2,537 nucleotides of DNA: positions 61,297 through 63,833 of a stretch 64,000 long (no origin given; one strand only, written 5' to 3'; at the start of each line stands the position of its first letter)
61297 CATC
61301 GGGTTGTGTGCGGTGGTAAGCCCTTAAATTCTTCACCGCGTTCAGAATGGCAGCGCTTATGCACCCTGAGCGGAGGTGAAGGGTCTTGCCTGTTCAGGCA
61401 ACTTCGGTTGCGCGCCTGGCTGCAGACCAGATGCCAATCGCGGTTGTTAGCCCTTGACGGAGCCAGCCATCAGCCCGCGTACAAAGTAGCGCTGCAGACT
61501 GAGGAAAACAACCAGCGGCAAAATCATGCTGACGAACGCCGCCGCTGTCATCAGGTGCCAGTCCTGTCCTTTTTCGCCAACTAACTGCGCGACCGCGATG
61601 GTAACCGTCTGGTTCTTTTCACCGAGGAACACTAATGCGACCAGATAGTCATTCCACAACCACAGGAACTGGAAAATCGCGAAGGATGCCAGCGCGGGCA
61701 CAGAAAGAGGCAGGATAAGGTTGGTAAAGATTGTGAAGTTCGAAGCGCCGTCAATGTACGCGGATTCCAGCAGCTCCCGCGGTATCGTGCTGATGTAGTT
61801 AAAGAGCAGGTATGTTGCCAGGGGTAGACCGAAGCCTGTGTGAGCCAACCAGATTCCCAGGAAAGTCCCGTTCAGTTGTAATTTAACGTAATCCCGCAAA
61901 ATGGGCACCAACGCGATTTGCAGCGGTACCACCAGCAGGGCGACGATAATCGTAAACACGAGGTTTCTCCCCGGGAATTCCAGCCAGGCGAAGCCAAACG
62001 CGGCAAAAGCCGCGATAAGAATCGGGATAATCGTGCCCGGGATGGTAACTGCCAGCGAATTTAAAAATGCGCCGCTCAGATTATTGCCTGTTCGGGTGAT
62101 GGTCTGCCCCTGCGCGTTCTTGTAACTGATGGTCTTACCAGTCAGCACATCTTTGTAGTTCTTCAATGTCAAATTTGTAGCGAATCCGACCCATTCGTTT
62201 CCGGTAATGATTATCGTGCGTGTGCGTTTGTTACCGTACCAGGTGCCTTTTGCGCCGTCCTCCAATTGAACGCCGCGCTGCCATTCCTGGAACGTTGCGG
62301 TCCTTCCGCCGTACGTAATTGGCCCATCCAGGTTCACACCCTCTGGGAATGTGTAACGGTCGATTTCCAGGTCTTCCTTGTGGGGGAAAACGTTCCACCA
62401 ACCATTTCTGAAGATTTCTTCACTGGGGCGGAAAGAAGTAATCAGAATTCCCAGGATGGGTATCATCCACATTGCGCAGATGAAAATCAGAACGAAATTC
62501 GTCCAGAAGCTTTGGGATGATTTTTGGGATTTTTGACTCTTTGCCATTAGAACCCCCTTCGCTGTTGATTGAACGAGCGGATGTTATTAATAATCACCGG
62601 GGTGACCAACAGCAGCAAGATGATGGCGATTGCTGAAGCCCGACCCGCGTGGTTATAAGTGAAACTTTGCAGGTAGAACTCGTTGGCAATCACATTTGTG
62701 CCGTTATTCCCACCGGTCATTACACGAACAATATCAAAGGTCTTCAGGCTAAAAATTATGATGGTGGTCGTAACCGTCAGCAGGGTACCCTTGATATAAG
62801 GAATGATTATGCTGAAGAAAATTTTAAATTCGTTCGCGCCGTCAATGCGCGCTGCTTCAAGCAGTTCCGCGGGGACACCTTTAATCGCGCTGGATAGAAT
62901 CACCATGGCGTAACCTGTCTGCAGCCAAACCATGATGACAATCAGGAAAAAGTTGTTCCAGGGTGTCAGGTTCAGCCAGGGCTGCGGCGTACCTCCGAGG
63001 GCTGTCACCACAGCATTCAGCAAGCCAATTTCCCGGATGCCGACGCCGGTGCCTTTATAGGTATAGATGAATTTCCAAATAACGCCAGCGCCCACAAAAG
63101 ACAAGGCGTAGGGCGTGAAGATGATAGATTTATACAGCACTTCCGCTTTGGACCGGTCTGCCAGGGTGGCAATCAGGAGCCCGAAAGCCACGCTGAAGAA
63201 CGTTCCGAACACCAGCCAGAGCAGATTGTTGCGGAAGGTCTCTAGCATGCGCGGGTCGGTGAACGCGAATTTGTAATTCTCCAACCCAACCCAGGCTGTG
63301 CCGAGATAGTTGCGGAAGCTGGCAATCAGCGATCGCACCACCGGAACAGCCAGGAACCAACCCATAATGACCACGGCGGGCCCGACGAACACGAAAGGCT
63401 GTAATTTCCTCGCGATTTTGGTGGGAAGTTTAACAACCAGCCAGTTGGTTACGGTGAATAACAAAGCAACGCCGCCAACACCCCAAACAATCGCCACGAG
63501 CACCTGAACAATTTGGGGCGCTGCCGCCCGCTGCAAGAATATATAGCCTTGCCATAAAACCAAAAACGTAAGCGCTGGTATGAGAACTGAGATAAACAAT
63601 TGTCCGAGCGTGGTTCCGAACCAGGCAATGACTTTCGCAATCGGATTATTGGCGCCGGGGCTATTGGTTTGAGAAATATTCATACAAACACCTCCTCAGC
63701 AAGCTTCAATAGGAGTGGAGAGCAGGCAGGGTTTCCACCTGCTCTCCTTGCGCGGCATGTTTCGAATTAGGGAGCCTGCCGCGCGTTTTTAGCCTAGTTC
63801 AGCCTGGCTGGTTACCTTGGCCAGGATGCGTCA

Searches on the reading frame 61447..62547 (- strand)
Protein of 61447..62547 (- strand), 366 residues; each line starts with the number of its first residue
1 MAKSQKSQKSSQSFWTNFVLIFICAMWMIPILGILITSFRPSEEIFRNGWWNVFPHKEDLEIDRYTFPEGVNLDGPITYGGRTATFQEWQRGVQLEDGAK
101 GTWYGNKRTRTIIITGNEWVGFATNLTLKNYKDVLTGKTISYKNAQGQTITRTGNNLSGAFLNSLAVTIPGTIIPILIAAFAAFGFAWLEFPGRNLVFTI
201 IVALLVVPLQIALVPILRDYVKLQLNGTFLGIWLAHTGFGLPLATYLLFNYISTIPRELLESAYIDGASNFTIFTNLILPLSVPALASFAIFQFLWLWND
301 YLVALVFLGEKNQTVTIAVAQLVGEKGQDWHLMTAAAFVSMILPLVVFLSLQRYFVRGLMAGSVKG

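Call 59: search_protein_families(library=pfam, proteins=[window:61447-62547:-], max_evalue=0.00001)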
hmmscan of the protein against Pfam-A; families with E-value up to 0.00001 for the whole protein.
window:61447-62547:- (366 aa): 1 family
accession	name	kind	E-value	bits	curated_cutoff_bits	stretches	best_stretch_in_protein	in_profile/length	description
PF00528.27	BPD_transp_1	-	7.4e-16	58.8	26.4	1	176-358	2-181/184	Binding-protein-dependent transport system inner membrane component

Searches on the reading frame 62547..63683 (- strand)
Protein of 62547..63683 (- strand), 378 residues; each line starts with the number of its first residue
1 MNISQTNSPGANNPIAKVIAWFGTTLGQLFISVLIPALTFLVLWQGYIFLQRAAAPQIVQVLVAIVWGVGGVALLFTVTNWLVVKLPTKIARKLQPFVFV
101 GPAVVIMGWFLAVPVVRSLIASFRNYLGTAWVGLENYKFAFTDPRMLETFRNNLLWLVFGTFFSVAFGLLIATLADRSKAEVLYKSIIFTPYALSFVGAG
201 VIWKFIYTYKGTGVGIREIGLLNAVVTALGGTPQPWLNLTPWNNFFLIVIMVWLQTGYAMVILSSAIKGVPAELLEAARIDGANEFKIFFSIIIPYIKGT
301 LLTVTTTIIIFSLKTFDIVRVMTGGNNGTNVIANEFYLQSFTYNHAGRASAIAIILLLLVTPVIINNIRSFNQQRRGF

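Call 59: search_protein_families(library=pfam, proteins=[window:62547-63683:-], max_evalue=0.00001)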
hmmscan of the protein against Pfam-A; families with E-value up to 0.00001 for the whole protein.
window:62547-63683:- (378 aa): 1 family
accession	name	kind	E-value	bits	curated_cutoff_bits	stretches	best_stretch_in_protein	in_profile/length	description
PF00528.27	BPD_transp_1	-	1.2e-16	61.5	26.4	1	165-363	2-171/184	Binding-protein-dependent transport system inner membrane component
